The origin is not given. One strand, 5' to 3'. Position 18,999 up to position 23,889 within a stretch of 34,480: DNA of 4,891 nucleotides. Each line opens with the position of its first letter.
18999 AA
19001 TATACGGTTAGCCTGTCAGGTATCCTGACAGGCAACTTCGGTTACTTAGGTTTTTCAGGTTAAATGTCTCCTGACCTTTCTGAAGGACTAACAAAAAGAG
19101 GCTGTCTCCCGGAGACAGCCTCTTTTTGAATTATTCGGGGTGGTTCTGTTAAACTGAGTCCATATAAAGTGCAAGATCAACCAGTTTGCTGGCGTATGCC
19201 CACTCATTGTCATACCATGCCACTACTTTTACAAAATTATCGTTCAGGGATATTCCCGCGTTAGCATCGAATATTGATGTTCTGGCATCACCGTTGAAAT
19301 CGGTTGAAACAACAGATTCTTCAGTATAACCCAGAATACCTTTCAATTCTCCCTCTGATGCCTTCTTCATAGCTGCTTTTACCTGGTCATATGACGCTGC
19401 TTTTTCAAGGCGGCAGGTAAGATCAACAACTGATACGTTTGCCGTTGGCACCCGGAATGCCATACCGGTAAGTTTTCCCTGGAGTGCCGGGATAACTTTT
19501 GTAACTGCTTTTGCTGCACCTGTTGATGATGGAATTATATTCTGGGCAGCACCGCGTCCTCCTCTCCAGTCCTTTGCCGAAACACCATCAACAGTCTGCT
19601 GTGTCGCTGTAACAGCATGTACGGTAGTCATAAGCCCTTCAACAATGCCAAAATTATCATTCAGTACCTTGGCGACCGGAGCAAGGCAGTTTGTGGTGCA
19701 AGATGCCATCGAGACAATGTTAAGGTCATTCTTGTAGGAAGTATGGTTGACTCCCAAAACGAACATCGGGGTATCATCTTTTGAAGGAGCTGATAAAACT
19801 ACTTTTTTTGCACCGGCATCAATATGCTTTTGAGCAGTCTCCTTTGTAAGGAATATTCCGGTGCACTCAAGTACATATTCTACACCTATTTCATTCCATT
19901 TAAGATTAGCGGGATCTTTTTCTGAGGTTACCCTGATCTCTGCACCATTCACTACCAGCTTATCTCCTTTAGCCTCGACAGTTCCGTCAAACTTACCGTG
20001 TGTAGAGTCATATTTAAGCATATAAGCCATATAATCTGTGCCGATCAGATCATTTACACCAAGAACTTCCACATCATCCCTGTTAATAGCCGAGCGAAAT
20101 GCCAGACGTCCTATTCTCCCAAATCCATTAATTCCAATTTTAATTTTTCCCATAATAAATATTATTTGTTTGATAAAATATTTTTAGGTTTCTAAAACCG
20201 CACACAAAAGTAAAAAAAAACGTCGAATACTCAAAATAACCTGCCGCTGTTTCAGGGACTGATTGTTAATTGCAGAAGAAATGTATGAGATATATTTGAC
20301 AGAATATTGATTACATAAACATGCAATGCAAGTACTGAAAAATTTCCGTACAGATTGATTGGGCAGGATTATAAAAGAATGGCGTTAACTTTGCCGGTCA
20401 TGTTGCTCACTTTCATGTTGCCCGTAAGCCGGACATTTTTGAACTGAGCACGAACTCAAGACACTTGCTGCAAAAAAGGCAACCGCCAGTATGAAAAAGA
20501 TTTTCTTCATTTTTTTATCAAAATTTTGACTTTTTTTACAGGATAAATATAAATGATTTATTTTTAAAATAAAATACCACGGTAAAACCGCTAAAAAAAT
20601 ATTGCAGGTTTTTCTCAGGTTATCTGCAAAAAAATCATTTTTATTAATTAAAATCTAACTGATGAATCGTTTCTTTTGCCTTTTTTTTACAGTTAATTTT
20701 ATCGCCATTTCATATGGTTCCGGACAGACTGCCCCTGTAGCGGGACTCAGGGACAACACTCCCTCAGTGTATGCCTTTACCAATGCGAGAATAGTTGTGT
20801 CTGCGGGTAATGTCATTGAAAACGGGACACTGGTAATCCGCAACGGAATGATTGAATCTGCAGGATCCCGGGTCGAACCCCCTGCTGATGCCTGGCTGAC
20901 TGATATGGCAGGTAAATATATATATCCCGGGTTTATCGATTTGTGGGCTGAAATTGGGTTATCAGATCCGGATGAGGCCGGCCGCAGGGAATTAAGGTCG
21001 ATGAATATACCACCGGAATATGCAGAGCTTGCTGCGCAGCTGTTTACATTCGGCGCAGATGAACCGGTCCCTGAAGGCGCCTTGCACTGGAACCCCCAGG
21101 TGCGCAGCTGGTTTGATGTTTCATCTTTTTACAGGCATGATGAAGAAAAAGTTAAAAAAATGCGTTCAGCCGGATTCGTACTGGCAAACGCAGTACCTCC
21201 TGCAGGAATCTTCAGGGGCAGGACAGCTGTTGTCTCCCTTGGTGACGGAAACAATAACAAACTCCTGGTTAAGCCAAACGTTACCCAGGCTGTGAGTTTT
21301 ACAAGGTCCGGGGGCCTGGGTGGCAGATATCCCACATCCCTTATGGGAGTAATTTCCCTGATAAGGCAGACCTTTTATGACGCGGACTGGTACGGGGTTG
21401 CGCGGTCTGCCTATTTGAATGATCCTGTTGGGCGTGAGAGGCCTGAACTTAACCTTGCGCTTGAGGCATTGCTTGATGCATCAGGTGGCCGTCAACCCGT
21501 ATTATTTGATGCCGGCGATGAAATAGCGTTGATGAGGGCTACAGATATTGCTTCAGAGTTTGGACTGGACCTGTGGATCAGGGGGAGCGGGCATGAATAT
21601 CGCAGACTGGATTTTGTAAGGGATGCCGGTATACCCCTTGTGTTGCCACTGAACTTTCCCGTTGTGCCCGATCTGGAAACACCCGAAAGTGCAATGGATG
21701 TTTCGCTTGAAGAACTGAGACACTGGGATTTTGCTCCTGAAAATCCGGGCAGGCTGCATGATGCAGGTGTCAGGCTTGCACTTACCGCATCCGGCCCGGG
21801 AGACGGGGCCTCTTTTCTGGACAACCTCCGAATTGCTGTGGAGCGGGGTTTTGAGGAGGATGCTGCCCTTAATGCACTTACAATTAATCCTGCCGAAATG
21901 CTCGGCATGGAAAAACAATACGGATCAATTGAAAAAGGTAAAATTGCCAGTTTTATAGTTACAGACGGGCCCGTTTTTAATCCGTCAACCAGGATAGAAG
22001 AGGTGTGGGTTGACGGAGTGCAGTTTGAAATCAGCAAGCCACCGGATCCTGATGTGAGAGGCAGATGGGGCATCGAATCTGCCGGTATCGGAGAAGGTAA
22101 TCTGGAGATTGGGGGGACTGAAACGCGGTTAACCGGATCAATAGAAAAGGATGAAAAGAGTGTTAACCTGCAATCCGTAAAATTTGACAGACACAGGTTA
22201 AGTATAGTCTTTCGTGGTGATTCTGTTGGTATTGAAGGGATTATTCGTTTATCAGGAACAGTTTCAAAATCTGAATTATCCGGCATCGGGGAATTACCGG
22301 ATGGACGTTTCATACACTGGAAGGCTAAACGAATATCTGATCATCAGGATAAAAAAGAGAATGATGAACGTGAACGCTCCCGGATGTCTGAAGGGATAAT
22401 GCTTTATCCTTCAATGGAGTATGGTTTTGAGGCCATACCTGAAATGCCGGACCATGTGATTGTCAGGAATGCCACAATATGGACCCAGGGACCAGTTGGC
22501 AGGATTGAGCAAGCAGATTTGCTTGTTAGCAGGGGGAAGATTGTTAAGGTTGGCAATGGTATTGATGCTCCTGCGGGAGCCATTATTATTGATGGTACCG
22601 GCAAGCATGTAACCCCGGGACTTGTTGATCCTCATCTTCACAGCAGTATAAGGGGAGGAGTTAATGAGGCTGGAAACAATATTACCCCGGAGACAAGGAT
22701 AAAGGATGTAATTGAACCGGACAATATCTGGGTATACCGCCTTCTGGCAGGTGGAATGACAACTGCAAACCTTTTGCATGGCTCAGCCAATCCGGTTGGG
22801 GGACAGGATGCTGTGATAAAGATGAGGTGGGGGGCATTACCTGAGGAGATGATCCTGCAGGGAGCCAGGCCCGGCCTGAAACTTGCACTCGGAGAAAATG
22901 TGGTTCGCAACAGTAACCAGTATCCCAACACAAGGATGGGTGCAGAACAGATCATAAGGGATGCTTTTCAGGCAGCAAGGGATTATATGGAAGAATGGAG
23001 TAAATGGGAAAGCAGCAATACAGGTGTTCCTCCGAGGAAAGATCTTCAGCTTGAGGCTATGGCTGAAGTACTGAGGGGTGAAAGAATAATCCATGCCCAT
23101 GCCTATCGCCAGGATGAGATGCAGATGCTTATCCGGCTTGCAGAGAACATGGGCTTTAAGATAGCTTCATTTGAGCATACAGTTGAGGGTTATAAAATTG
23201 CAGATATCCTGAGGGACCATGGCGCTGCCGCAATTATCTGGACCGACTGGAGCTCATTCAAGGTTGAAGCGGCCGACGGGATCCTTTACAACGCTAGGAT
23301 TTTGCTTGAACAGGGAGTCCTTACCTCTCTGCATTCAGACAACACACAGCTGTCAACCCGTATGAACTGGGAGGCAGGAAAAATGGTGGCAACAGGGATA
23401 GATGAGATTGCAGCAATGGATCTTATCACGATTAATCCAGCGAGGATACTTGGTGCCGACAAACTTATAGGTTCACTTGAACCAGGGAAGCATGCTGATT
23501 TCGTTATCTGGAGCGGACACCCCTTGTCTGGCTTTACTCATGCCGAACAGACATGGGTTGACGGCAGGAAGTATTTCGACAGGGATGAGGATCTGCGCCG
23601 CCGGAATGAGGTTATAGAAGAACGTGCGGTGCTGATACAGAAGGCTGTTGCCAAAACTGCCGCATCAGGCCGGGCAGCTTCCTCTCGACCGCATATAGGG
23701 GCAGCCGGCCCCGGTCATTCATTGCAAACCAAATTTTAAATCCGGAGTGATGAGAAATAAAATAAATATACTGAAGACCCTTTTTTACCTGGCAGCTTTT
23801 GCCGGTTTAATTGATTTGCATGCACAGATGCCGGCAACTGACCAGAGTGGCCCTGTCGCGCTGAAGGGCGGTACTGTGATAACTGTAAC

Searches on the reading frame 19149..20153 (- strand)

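Call 18: search_protein_families(library=pfam, proteins=[window:19149-20153:-], max_evalue=0.00001)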
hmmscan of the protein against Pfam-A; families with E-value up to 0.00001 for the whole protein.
window:19149-20153:- (334 aa): 2 families
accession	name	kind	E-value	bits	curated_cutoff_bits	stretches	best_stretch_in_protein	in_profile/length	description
PF02800.25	Gp_dh_C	-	4.3e-72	241.3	24.4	1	157-314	1-158/158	Glyceraldehyde 3-phosphate dehydrogenase, C-terminal domain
PF00044.30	Gp_dh_N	-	6.4e-41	139.2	31.7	1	4-104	1-101/101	Glyceraldehyde 3-phosphate dehydrogenase, NAD binding domain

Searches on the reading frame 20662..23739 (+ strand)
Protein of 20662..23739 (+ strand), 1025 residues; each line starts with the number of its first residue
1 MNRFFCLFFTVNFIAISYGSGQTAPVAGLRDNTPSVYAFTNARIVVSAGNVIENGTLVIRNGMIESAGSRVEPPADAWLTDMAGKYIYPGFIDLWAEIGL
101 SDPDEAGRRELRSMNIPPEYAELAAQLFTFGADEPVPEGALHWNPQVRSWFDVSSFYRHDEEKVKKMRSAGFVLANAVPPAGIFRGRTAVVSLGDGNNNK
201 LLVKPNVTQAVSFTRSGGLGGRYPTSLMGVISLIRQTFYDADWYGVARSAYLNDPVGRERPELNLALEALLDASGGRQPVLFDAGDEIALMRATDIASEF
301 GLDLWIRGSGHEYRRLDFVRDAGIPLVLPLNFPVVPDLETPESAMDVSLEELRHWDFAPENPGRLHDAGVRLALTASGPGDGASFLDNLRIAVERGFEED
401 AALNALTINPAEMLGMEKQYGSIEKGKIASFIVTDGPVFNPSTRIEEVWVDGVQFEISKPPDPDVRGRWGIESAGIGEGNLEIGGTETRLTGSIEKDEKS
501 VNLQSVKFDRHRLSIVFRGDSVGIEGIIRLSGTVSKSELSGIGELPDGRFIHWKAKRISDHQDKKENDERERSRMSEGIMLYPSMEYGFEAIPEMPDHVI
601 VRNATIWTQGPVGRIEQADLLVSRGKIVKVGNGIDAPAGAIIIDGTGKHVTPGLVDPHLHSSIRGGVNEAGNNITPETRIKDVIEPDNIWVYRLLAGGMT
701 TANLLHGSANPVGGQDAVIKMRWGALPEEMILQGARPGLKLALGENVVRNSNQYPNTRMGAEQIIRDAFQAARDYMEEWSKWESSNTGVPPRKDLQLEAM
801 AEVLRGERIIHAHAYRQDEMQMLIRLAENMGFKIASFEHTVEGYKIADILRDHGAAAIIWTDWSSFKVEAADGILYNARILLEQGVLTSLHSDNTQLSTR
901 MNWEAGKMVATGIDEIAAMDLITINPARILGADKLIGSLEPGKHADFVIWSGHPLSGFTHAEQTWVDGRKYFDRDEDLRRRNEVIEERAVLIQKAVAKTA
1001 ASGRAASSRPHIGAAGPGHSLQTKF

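Call 18: search_protein_families(library=pfam, proteins=[window:20662-23739:+], max_evalue=0.00001)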
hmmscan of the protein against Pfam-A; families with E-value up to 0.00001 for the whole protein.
window:20662-23739:+ (1025 aa): 2 families
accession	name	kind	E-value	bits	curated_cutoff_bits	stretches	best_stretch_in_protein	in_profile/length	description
PF01979.26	Amidohydro_1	-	3e-30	106.1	25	2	650-961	2-329/345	Amidohydrolase family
PF07969.17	Amidohydro_3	-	9.6e-23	81.8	29.7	1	858-969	356-469/472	Amidohydrolase family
